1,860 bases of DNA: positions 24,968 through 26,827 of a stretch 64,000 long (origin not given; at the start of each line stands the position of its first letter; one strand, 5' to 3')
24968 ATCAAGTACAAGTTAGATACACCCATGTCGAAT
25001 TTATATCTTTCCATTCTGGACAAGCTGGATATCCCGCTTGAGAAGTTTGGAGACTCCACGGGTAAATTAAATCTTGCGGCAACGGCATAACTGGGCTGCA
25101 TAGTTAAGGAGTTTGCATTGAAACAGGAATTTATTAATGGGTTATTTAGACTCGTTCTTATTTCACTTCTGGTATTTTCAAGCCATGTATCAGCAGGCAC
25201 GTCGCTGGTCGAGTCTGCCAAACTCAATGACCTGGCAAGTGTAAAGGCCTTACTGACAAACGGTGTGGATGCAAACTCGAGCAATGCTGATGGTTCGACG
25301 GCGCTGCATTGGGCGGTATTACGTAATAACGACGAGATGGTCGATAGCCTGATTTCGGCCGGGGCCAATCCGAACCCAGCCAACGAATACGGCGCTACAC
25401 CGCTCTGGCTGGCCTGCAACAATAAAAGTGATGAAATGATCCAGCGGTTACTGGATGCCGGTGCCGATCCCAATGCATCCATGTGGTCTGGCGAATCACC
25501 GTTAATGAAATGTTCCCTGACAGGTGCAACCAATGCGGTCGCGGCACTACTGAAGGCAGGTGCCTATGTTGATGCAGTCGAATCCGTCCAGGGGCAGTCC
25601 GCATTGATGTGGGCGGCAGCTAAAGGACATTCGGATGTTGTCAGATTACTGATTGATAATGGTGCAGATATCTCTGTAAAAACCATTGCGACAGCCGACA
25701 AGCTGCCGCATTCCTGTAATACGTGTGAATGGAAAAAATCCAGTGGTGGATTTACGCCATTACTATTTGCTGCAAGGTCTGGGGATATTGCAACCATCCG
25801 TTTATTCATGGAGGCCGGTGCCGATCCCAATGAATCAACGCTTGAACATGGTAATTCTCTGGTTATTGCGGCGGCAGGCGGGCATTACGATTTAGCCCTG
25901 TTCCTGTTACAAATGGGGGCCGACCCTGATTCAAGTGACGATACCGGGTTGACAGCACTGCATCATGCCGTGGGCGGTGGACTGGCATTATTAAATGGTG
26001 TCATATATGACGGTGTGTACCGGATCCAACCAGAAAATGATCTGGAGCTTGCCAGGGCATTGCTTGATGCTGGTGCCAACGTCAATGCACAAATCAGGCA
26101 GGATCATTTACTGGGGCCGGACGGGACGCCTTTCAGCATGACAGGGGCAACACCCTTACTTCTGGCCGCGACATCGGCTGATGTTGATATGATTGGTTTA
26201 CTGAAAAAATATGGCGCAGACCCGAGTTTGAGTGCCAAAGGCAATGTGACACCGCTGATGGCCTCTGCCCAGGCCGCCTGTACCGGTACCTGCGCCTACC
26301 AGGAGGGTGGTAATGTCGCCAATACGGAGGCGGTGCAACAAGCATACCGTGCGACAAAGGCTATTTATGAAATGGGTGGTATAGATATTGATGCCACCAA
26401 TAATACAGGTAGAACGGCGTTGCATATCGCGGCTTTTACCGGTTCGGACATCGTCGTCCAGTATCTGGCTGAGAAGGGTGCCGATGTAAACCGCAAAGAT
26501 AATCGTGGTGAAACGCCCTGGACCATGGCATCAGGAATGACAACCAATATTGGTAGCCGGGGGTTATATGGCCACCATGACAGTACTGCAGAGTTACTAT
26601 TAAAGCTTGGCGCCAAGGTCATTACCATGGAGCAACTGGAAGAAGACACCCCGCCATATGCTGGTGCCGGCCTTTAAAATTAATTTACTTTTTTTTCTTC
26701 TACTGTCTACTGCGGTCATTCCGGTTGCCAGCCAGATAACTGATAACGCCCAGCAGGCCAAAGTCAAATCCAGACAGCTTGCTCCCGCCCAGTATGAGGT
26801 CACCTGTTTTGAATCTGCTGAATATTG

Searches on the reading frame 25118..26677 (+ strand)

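Call 4: search_protein_families(library=pfam, proteins=[window:25118-26677:+], max_evalue=0.01)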
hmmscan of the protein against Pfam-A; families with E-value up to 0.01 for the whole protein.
window:25118-26677:+ (519 aa): 7 families
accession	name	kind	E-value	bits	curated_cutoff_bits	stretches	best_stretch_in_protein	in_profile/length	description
PF12796.13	Ank_2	-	5.4e-61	203.6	27.3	6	33-120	4-88/90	Ankyrin repeats (3 copies)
PF00023.36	Ank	-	5.4e-59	193.2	21.1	5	159-189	2-32/33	Ankyrin repeat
PF13637.12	Ank_4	-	5.9e-53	176.1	22.7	8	249-288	2-41/50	Ankyrin repeats (many copies)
PF13606.12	Ank_3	-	1.4e-49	159.9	22.3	4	159-186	2-29/30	Ankyrin repeat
PF13857.12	Ank_5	-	2.3e-36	123.8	27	5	422-467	7-52/56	Ankyrin repeats (many copies)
PF24521.3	Ank_KRIT1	-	7.2e-10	39.2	80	1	122-232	13-106/149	KRIT1 ankyrin-repeats domain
PF23745.1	ANK_LRRK2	-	1.8e-06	28.3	27.5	0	97-180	36-114/130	LRRK2 ANK repeat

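Call 42: search_protein_families(library=pfam, proteins=[window:25118-26677:+], max_evalue=0.1)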
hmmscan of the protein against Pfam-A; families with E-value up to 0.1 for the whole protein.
window:25118-26677:+ (519 aa): 7 families
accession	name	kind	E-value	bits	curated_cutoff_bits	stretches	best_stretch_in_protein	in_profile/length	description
PF12796.13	Ank_2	-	5.4e-61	203.6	27.3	6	33-120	4-88/90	Ankyrin repeats (3 copies)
PF00023.36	Ank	-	5.4e-59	193.2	21.1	7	159-189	2-32/33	Ankyrin repeat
PF13637.12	Ank_4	-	5.9e-53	176.1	22.7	10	249-288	2-41/50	Ankyrin repeats (many copies)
PF13606.12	Ank_3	-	1.4e-49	159.9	22.3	6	159-186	2-29/30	Ankyrin repeat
PF13857.12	Ank_5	-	2.3e-36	123.8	27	5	422-467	7-52/56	Ankyrin repeats (many copies)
PF24521.3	Ank_KRIT1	-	7.2e-10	39.2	80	2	122-232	13-106/149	KRIT1 ankyrin-repeats domain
PF23745.1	ANK_LRRK2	-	1.8e-06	28.3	27.5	0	97-180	36-114/130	LRRK2 ANK repeat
